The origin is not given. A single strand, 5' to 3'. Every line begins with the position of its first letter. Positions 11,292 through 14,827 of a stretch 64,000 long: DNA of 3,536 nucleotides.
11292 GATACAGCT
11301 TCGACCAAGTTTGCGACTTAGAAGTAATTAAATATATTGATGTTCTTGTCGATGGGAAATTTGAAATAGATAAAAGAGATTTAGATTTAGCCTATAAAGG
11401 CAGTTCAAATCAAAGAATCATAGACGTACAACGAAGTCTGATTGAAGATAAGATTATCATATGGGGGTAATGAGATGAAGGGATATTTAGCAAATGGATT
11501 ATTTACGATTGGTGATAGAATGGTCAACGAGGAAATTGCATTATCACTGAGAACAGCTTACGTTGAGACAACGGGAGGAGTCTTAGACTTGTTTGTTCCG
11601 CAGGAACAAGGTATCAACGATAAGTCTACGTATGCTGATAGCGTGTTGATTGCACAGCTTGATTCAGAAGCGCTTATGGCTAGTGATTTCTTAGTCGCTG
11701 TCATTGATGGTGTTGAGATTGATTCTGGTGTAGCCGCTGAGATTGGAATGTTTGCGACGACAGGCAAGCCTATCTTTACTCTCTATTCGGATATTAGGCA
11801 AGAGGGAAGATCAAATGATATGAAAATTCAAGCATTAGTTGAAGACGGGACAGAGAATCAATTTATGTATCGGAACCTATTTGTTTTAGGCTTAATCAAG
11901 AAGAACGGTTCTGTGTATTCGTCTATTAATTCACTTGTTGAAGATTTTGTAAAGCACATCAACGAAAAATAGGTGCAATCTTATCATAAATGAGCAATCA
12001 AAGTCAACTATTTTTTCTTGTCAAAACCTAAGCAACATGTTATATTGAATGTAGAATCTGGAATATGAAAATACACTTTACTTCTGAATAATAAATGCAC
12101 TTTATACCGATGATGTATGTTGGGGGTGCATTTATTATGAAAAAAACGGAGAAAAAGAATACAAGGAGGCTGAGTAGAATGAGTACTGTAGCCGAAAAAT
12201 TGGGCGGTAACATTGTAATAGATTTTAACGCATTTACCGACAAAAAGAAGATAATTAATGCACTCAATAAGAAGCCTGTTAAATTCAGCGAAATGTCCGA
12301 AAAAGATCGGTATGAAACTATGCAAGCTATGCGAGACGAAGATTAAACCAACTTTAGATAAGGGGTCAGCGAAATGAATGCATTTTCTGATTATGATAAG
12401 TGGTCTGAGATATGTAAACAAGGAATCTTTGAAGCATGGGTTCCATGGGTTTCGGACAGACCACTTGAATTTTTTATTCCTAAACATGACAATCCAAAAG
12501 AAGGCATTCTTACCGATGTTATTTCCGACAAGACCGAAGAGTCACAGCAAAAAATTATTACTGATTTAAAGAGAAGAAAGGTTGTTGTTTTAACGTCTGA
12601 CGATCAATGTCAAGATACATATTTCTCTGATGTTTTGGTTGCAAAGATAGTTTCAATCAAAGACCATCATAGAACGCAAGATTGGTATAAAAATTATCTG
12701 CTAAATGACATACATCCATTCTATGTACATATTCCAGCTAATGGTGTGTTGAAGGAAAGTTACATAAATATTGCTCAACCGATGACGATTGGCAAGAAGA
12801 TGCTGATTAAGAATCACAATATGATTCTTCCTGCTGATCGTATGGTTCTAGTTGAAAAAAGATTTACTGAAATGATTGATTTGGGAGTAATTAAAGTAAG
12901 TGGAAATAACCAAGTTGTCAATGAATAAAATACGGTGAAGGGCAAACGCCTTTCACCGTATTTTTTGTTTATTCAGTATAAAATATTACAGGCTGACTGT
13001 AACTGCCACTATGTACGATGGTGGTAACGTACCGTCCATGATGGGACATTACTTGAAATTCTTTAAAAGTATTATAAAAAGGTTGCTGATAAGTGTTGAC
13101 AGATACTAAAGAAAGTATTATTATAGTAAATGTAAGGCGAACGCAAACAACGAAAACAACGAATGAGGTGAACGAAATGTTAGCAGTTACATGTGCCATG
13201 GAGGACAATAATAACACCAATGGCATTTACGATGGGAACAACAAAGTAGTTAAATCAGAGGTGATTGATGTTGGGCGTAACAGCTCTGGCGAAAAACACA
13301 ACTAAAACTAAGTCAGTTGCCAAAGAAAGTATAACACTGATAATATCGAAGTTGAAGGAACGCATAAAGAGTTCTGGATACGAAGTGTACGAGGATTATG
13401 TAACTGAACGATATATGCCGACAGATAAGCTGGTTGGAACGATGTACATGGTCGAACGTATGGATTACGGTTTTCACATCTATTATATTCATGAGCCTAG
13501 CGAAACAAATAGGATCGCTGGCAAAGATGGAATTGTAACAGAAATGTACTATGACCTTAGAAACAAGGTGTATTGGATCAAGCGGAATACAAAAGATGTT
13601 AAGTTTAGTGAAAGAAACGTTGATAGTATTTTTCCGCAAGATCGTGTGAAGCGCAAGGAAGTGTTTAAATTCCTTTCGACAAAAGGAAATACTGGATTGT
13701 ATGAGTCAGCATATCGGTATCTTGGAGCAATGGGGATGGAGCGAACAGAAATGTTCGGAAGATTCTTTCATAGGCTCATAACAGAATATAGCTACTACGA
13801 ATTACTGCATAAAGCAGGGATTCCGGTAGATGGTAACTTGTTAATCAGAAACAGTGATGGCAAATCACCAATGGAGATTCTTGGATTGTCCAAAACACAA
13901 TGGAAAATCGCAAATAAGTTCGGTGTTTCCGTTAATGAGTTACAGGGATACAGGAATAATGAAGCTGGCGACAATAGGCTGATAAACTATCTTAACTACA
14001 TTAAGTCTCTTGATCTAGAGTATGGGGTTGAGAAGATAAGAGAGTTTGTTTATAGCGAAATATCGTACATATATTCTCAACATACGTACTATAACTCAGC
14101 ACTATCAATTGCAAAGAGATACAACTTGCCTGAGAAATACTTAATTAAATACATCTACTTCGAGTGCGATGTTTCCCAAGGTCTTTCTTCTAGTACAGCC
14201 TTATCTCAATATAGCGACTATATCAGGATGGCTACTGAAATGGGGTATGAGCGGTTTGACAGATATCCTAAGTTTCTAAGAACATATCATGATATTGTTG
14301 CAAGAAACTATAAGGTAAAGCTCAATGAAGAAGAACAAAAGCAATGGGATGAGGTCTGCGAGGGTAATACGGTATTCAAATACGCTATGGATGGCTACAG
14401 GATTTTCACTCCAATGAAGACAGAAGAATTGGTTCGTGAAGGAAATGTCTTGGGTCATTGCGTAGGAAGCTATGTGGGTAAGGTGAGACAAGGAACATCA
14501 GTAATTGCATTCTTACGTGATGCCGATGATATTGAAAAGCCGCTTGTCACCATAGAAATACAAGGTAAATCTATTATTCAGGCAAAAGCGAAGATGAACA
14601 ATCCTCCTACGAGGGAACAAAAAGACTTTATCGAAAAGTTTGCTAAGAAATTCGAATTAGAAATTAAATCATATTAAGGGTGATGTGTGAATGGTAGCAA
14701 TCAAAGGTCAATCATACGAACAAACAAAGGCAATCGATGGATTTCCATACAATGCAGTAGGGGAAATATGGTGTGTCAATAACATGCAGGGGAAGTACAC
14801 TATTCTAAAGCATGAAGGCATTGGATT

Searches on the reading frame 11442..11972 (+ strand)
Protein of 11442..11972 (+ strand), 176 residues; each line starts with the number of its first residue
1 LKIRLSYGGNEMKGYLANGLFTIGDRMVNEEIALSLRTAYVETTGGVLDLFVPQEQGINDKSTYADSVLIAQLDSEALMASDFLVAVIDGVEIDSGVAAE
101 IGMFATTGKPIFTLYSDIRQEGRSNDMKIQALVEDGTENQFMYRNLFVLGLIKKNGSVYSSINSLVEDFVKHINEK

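Call 78: search_protein_families(library=phrogs, proteins=[window:11442-11972:+], max_evalue=0.00001)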
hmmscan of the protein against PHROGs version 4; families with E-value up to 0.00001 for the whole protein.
window:11442-11972:+ (176 aa): 2 families
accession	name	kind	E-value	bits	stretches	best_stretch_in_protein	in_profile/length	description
phrog_1817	-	DNA, RNA and nucleotide metabolism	4.3e-28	99.2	1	11-173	6-188/192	nucleoside 2-deoxyribosyltransferase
phrog_7995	-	DNA, RNA and nucleotide metabolism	7.7e-07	29.7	1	10-128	20-144/336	nucleoside deoxyribosyltransferase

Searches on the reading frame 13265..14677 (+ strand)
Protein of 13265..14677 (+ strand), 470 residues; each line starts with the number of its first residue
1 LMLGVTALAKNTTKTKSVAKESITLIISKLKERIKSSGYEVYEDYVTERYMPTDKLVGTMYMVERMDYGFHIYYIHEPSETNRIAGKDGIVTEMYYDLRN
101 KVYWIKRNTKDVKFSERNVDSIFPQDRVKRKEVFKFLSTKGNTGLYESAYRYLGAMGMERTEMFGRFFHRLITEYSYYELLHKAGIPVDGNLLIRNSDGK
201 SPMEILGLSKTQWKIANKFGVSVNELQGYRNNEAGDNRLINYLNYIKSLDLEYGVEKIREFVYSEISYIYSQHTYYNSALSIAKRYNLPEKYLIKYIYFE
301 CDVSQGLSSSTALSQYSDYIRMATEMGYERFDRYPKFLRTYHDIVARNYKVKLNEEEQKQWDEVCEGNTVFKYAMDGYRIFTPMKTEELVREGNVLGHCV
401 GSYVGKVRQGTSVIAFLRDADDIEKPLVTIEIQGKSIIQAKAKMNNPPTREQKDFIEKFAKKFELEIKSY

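Call 3: search_protein_families(library=pfam, proteins=[window:13265-14677:+], max_evalue=0.01)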
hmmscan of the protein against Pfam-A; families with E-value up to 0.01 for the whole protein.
window:13265-14677:+ (470 aa): 1 family
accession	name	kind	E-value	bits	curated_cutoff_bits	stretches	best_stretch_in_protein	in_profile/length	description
PF14284.11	PcfJ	-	1e-24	87.4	25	1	316-455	2-146/147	PcfJ-like protein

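Call 5: search_protein_families(library=phrogs, proteins=[window:13265-14677:+], max_evalue=0.001)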
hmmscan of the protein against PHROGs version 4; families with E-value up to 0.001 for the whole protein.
window:13265-14677:+ (470 aa): 8 families
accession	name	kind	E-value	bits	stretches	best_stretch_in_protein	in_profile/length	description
phrog_3169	-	unknown function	1.2e-107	361.9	1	49-470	28-473/474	-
phrog_8470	-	unknown function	6.9e-37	128.5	1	193-468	294-556/567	-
phrog_7484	-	unknown function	2.8e-22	80.1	1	312-468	287-448/450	-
phrog_9653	-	unknown function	7.7e-19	69.1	1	158-464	85-367/373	-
phrog_9253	-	unknown function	1.1e-11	44.5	1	293-433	603-757/819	-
phrog_28566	-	unknown function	4.2e-11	43.4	1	291-433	208-363/406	-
phrog_16315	-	unknown function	6.9e-11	42.4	1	368-466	419-521/532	-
phrog_3200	-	unknown function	1.4e-07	31.3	1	292-433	486-640/683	-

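Call 19: search_dna_similar(query=window:13265-14674:+, collection=phages, mode=protein, max_rows=8)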
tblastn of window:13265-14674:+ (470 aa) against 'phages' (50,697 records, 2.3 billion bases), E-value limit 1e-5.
Records with a match: 369; places in all: 370; records where one place covers at least 80% of the query: 109.
Best place of each record, by identity: <60% 369.
By first word of the organism name: Bacillus 117; Enterococcus 71; Listeria 57; Staphylococcus 55; Streptococcus 20; Lactobacillus 18; Bacteriophage 8; Clostridioides 4; Brochothrix 4; Clostridium 3; and 10 more.
By host as written in the record: Listeria monocytogenes 45; - 34; Staphylococcus aureus 23; Bacillus cereus 22; Enterococcus faecalis 22; Bacillus anthracis Sterne 14; Enterococcus sp. 10; Bacillus thuringiensis subsp. kurstaki 8; and 110 more.
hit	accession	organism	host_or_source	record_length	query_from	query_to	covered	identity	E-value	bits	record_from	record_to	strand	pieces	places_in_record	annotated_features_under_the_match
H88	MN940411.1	Phage f2b1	Staphylococcus aureus ZH 2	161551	5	465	98%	54.2%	2e-159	505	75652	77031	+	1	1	hypothetical protein (x2)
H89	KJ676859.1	Bacillus phage JBP901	Bacillus cereus ATCC 14579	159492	55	470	89%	35.4%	4e-74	259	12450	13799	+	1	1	putative PcfJ-like protein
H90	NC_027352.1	Bacillus phage JBP901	Bacillus cereus ATCC 14579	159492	55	470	89%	35.4%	4e-74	259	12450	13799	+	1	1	putative PcfJ-like protein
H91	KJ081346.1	Bacillus phage BCP8-2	Bacillus cereus JCM 2152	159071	55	470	89%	35.4%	4e-74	259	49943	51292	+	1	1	putative PcfJ protein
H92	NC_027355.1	Bacillus phage BCP8-2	Bacillus cereus JCM 2152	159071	55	470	89%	35.4%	4e-74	259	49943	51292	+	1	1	putative PcfJ protein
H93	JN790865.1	Bacillus phage B4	Bacillus cereus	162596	25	469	95%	32.9%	7e-66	235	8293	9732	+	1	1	hypothetical protein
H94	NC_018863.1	Bacillus phage B4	Bacillus cereus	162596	25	469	95%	32.9%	7e-66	235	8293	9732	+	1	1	hypothetical protein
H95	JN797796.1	Bacillus phage B5S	Bacillus cereus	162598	25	469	95%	32.9%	7e-66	235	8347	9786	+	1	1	hypothetical protein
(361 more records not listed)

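Call 20: get_annotated_region(hit=H88, flank=9000)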
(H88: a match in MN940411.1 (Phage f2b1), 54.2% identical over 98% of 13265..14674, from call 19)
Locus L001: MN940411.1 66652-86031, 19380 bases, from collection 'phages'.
description: Phage f2b1, partial genome.
organism: Phage f2b1 (NCBI taxid 2708592)
taxonomy: Viruses; Duplodnaviria; Heunggongvirae; Uroviricota; Caudoviricetes; Herelleviridae; Bastillevirinae
host: Staphylococcus aureus ZH 2; source: soil; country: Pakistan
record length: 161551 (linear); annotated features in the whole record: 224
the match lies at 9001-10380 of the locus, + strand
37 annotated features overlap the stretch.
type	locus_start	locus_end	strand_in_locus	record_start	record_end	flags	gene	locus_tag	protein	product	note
CDS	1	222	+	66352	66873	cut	-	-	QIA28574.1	hypothetical protein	hypothetical protein CPT_Mater91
CDS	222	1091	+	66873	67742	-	-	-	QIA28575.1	hypothetical protein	hypothetical protein Eldridge_0159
CDS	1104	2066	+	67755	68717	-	-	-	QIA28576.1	hypothetical protein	hypothetical protein CPT_Moonbeam157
CDS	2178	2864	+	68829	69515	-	-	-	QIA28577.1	hypothetical protein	hypothetical protein Goe8_c01610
CDS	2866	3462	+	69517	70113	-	-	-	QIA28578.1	hypothetical protein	hypothetical protein Goe8_c01620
CDS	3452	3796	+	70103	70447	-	-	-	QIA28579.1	hypothetical protein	hypothetical protein Goe8_c01630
CDS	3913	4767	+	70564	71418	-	-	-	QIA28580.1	hypothetical protein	hypothetical protein Goe8_c01640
CDS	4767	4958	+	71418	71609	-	-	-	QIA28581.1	hypothetical protein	hypothetical protein D7X33_38515, partial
CDS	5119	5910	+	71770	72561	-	-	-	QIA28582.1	sporulation sigma factor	sporulation sigma factor SigF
CDS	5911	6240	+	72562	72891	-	-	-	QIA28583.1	hypothetical protein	-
CDS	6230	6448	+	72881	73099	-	-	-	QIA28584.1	hypothetical protein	hypothetical protein Goe8_c01710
CDS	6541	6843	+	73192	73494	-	-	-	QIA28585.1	hypothetical protein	-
CDS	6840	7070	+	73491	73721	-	-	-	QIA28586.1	hypothetical protein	-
CDS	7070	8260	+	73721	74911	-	-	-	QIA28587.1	tRNA-splicing ligase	-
CDS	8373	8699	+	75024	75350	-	-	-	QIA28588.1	hypothetical protein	hypothetical protein CPT_Mater78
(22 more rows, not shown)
